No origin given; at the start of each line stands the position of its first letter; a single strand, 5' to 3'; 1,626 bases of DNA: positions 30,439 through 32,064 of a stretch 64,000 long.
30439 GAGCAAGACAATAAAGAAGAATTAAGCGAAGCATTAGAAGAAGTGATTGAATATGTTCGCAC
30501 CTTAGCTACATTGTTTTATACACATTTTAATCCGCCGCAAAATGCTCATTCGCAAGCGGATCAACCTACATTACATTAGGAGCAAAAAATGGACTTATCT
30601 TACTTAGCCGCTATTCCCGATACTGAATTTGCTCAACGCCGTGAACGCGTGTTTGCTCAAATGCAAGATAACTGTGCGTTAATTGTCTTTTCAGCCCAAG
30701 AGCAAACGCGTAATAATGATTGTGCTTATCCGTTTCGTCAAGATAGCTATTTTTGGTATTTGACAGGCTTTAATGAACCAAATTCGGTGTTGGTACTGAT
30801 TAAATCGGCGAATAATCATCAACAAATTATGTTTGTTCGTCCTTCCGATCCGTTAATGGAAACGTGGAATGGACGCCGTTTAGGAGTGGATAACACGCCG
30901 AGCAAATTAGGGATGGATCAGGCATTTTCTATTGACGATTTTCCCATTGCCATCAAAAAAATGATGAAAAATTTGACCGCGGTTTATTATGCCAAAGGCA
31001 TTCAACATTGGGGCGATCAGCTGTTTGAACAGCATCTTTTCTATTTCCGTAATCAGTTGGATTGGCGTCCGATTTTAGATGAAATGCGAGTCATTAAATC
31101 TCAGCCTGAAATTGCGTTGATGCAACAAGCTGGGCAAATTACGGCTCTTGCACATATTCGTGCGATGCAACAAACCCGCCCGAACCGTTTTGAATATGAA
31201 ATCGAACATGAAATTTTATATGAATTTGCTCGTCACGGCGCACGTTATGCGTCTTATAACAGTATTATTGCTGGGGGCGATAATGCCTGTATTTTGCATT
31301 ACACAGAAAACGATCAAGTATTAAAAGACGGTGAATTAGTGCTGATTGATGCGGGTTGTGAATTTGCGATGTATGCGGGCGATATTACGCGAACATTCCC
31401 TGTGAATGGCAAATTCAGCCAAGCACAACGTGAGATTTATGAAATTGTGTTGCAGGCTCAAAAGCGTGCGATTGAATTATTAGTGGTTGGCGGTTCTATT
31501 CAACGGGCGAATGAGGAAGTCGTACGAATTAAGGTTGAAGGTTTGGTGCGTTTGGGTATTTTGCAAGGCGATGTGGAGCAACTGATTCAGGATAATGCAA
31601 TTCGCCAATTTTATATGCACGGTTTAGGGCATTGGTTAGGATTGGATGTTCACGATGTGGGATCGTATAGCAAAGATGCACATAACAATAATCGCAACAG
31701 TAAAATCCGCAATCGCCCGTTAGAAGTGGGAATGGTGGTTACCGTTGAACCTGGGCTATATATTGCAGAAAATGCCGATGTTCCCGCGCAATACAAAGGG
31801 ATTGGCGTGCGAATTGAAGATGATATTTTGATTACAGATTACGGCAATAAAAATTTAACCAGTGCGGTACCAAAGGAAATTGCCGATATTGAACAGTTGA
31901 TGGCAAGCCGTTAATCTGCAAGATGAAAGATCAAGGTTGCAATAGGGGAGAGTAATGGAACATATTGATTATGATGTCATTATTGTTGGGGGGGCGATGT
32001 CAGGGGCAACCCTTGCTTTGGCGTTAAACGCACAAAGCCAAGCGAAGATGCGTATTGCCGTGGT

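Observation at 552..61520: Dominant non-canonical USS-like repeat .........(A)5 forms terminator pairs across the window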

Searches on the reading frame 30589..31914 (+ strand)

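Call 59: search_protein_families(library=pfam, proteins=[window:30589-31914:+])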
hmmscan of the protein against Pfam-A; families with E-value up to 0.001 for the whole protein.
window:30589-31914:+ (441 aa): 2 families
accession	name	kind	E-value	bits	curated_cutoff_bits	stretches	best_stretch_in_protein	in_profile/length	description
PF00557.29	Peptidase_M24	-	2.5e-61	207.5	23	1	177-417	2-208/208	Metallopeptidase family M24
PF05195.22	AMP_N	-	1.3e-38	131.9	24.6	1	14-133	1-121/121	Aminopeptidase P, N-terminal domain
